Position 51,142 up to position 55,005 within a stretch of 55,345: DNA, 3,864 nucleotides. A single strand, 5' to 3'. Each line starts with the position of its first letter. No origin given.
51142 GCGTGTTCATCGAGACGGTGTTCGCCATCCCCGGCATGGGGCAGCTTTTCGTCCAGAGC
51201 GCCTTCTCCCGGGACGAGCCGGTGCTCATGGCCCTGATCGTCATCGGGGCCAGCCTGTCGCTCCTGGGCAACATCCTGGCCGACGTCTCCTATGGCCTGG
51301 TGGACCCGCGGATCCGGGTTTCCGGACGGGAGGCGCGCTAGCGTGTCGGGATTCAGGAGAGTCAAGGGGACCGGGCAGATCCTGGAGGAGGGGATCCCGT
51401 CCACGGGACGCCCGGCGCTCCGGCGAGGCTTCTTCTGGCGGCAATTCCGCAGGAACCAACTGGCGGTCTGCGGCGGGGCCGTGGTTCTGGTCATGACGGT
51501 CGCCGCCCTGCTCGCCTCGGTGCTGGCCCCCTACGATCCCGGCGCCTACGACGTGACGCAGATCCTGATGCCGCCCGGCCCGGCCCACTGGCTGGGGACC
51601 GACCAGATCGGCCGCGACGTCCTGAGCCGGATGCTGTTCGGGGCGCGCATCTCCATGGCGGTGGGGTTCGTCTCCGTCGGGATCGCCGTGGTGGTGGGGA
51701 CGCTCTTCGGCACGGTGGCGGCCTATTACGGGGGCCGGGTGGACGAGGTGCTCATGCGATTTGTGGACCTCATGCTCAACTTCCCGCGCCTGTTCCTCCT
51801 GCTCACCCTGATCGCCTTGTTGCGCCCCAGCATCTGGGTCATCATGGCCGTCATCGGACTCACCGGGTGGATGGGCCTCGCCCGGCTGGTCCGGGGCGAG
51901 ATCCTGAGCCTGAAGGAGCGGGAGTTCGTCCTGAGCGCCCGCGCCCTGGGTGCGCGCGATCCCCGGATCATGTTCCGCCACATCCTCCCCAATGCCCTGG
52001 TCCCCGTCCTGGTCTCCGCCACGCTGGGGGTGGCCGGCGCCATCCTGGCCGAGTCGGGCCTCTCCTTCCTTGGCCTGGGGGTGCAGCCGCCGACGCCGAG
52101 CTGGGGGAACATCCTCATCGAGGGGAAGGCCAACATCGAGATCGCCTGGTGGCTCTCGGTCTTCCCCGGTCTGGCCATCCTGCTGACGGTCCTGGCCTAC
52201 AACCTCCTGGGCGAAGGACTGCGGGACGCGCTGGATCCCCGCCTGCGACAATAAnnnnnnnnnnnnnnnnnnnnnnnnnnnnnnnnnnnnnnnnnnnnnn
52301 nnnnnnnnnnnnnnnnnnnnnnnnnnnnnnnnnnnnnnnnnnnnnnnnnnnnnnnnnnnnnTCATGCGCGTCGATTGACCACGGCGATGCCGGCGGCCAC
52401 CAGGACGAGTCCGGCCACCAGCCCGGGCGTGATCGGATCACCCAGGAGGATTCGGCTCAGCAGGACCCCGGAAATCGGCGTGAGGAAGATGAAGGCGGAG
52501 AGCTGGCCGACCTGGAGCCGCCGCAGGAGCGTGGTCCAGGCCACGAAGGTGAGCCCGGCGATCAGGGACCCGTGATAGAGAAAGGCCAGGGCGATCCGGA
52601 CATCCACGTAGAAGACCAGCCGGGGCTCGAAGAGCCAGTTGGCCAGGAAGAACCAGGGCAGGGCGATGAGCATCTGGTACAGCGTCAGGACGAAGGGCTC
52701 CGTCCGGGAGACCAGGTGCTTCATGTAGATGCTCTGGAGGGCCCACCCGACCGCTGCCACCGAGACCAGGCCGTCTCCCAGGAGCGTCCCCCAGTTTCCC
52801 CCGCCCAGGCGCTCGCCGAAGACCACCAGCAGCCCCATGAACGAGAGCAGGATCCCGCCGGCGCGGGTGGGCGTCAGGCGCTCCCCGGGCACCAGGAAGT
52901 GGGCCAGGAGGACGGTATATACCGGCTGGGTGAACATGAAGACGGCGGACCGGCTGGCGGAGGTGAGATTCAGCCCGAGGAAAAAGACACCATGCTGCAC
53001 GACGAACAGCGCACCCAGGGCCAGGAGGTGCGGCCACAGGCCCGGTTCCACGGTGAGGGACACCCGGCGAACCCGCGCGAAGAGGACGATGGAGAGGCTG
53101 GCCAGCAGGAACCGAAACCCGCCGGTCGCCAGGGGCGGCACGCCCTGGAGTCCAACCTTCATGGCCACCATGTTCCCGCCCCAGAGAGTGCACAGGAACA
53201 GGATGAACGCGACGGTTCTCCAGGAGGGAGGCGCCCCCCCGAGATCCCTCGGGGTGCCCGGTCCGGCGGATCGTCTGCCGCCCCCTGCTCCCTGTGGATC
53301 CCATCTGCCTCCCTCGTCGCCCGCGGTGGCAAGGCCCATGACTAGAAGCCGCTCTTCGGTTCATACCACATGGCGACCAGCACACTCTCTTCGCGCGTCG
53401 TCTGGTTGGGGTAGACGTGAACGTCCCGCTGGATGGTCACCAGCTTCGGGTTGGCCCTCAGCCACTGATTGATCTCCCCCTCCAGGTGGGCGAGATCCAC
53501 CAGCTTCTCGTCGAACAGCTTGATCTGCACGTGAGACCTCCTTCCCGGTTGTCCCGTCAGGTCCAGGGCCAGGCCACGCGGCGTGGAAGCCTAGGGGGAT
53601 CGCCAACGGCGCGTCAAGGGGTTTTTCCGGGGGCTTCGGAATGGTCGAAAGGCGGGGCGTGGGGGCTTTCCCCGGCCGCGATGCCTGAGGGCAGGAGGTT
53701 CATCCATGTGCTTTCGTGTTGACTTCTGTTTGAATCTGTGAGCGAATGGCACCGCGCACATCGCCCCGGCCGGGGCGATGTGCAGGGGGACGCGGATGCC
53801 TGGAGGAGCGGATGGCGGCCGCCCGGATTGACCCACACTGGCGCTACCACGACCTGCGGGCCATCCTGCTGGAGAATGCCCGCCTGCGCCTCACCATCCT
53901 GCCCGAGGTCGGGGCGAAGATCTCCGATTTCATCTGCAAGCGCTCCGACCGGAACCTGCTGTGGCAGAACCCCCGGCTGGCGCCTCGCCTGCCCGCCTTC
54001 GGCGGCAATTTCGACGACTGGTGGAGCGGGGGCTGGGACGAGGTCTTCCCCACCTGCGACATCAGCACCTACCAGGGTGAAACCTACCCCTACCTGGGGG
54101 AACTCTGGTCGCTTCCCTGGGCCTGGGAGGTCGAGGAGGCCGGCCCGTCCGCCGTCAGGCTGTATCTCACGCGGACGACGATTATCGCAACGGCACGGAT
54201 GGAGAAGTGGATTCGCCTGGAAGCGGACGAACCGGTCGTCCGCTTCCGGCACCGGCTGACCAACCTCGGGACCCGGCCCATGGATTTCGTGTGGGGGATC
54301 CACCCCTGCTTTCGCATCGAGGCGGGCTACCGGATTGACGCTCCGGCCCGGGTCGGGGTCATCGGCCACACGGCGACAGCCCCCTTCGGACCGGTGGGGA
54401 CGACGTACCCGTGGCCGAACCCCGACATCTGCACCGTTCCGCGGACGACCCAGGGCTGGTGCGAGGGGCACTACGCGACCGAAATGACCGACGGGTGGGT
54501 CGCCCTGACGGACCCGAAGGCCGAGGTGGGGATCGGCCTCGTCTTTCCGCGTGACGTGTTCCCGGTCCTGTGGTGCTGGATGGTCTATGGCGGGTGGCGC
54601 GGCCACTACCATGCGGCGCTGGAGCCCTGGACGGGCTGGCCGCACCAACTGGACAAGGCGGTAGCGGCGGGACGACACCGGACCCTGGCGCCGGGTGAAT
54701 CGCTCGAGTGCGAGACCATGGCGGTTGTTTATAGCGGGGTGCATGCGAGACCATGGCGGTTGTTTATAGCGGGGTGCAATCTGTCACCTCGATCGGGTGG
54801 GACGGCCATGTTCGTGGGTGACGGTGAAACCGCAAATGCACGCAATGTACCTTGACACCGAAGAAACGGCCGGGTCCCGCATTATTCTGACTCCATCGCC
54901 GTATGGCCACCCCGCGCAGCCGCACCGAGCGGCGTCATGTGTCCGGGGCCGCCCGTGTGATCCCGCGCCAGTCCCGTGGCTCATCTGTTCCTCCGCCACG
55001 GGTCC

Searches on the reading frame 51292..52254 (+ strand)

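Call 28: search_protein_families(library=pfam, proteins=[window:51292-52254:+], max_evalue=0.0001)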
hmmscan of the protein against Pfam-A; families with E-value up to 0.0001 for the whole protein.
window:51292-52254:+ (320 aa): 2 families
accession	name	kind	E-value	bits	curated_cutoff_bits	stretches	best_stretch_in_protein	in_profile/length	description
PF00528.27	BPD_transp_1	-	3.8e-32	112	26.4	1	136-320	1-184/184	Binding-protein-dependent transport system inner membrane component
PF12911.12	OppC_N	-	3e-13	49.9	23.9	1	48-95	6-53/53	N-terminal TM domain of oligopeptide transport permease C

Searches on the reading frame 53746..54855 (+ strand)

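Call 28: search_protein_families(library=pfam, proteins=[window:53746-54855:+], max_evalue=0.0001)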
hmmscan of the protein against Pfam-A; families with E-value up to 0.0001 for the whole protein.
window:53746-54855:+ (369 aa): 1 family
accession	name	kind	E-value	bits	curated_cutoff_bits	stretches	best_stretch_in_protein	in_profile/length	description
PF14486.12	DUF4432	-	6.6e-12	45.3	32.5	1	38-324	5-300/304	Domain of unknown function (DUF4432)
